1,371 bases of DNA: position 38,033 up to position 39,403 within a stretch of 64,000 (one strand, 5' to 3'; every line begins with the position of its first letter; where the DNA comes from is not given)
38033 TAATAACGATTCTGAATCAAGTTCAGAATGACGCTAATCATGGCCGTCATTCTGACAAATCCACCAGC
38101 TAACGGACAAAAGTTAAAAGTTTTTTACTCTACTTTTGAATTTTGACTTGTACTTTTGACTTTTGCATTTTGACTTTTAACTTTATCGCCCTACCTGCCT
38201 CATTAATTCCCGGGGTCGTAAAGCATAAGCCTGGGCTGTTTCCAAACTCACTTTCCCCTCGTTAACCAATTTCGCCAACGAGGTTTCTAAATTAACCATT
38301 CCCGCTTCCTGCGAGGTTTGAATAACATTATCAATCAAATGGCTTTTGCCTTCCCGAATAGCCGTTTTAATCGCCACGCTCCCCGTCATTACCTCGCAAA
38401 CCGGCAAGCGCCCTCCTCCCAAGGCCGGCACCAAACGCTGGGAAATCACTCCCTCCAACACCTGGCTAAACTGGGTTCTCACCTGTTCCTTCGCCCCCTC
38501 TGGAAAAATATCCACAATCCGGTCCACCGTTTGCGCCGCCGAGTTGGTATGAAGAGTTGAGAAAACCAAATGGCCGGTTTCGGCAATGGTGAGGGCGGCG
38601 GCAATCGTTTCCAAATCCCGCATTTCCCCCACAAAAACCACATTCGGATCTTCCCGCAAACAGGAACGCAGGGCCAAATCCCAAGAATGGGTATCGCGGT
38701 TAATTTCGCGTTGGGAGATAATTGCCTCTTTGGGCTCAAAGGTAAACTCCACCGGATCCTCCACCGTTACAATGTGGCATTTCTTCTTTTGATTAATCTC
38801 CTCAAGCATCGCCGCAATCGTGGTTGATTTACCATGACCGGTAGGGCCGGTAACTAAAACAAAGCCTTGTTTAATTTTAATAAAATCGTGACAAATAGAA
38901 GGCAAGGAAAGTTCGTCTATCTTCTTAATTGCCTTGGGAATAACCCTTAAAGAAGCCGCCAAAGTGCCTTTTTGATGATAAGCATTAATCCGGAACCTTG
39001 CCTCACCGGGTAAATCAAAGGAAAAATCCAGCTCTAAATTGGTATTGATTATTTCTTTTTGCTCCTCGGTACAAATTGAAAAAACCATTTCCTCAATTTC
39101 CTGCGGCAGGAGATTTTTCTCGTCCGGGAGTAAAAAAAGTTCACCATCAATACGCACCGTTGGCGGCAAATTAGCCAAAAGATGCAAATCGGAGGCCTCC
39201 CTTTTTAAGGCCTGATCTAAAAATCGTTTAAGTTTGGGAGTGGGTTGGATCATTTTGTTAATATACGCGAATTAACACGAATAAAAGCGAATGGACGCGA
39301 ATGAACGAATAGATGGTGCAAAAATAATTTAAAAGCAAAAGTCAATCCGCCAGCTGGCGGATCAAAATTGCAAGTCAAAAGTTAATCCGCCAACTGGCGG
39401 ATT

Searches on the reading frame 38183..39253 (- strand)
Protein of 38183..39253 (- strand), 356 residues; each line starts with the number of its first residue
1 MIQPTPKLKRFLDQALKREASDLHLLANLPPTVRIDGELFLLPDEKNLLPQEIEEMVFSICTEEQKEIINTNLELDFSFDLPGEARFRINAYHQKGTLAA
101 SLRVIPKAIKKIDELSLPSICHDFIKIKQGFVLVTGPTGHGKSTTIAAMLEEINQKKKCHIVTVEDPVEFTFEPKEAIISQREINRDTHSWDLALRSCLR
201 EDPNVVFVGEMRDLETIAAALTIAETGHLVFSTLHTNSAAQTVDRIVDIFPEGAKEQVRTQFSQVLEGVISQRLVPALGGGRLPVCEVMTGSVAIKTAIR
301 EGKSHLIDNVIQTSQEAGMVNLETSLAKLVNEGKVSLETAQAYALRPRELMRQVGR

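Call 24: find_encoding_contigs(protein=window:38183-39253:-, flank=10000, max_places=5)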
Protein window:38183-39253:- (356 aa): 13 contigs read that carry it; 5 places shown.
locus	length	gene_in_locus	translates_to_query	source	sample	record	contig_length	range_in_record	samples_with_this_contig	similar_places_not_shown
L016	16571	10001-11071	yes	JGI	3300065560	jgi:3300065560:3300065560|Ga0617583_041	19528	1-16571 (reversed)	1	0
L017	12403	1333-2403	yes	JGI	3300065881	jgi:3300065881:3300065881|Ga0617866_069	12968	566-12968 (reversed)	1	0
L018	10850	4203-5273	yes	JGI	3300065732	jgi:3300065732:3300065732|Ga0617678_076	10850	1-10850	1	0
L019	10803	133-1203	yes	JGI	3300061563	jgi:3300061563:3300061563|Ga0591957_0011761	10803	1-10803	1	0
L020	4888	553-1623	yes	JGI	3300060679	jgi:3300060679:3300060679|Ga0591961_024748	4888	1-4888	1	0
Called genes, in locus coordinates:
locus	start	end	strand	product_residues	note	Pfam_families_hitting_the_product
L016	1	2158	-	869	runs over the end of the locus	PF00521:DNA_topoisoIV, PF03989:DNA_gyraseA_C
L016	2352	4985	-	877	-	PF01326:PPDK_N, PF00391:PEP-utilizers, PF02896:PEP-utilizers_C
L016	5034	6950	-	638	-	PF02518:HATPase_c, PF00204:DNA_gyraseB, PF01751:Toprim, PF00986:DNA_gyraseB_C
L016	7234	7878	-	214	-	PF13177:DNA_pol3_delta2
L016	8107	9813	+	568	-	PF05157:MshEN, PF00437:T2SSE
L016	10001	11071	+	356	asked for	PF00437:T2SSE, PF13401:AAA_22 (faint)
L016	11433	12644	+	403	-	PF28597:T2SSF_N, PF00482:T2SSF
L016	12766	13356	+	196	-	PF07963:N_methyl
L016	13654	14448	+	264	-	PF06750:A24_N_bact, PF01478:Peptidase_A24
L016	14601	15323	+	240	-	-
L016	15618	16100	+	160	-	PF07963:N_methyl (weak)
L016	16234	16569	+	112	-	?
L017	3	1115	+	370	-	?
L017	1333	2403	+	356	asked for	PF00437:T2SSE, PF13401:AAA_22 (faint)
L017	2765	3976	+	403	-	PF28597:T2SSF_N, PF00482:T2SSF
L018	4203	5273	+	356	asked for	PF00437:T2SSE, PF13401:AAA_22 (faint)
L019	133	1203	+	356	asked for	PF00437:T2SSE, PF13401:AAA_22 (faint)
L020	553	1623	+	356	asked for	PF00437:T2SSE, PF13401:AAA_22 (faint)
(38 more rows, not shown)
